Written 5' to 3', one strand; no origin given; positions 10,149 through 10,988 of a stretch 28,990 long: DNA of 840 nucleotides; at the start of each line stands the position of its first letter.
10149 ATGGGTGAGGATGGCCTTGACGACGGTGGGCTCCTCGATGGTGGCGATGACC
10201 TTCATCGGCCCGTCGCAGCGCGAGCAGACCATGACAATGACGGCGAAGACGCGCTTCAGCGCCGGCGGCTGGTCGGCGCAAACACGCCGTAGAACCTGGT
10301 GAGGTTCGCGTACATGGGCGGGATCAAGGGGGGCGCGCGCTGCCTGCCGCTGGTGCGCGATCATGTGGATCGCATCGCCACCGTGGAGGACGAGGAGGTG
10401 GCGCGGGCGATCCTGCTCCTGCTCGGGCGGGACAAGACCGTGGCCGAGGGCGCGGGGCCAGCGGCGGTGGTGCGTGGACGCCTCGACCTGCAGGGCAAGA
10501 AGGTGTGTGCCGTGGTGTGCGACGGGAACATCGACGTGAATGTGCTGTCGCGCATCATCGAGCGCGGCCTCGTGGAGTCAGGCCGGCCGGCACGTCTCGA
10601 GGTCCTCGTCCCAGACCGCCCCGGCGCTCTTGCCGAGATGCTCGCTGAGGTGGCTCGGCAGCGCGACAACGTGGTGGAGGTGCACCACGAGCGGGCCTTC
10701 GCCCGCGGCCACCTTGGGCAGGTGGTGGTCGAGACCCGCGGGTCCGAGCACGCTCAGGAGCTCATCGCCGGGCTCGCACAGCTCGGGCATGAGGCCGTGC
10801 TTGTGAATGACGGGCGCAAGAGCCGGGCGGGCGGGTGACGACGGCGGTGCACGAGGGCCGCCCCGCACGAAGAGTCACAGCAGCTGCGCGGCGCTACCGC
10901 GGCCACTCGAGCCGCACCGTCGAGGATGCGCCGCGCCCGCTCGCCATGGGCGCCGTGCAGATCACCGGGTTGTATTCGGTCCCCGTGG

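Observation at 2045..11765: Novel ~86-bp interspersed repeat (R90): five same-orientation copies within 10 kb, all in 5'/intergenic positions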

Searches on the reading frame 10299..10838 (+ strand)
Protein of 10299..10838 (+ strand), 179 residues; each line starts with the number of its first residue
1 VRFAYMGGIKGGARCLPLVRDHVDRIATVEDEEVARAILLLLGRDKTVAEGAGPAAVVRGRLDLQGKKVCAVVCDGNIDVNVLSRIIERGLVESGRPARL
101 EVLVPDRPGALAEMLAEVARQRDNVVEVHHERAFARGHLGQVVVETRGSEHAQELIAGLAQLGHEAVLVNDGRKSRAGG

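Call 11: search_protein_families(library=pfam, proteins=[window:10299-10838:+], max_evalue=0.01)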
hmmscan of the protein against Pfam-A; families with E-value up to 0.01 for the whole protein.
window:10299-10838:+ (179 aa): 4 families
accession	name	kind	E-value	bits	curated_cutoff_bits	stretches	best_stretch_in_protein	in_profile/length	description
PF00291.31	PALP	-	1.1e-08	35.2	35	1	10-75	225-295/295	Pyridoxal-phosphate dependent enzyme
PF01842.31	ACT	-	0.00011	22.4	27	1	99-156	2-61/66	ACT domain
PF00585.24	Thr_dehydrat_C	-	0.00055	20.2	27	1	88-173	1-85/91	C-terminal regulatory domain of Threonine dehydratase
PF13291.12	ACT_4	-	0.0041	18.2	27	1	97-162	6-72/80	ACT domain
